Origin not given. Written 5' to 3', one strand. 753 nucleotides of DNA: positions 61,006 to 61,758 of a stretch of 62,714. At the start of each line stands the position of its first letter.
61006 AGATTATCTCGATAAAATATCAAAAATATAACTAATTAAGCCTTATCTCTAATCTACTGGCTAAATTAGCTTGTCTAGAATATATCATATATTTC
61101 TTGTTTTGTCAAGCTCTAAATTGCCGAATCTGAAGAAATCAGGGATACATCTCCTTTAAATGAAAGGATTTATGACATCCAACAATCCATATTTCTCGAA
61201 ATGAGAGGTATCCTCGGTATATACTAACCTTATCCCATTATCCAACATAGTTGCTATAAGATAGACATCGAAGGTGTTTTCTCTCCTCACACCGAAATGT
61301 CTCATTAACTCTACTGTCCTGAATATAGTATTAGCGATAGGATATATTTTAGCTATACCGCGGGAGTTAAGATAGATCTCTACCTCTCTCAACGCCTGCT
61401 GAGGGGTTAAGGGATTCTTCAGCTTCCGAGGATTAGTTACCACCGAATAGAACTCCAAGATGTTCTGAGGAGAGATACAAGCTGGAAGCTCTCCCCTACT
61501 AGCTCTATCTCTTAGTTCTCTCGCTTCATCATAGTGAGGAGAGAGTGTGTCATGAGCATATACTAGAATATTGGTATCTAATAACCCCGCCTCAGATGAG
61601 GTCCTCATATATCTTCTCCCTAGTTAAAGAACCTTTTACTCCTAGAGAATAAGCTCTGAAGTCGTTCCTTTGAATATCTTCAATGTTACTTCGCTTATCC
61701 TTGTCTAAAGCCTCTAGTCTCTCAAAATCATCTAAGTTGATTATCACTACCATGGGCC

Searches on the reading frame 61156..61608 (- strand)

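Call 86: search_protein_families(library=pfam, proteins=[window:61156-61608:-], max_evalue=0.00001)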
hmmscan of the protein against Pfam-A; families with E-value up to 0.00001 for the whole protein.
window:61156-61608:- (150 aa): 1 family
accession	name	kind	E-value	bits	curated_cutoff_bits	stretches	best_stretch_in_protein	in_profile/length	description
PF01850.27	PIN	-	3.2e-13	50.8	23.6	1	9-139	2-116/120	PIN domain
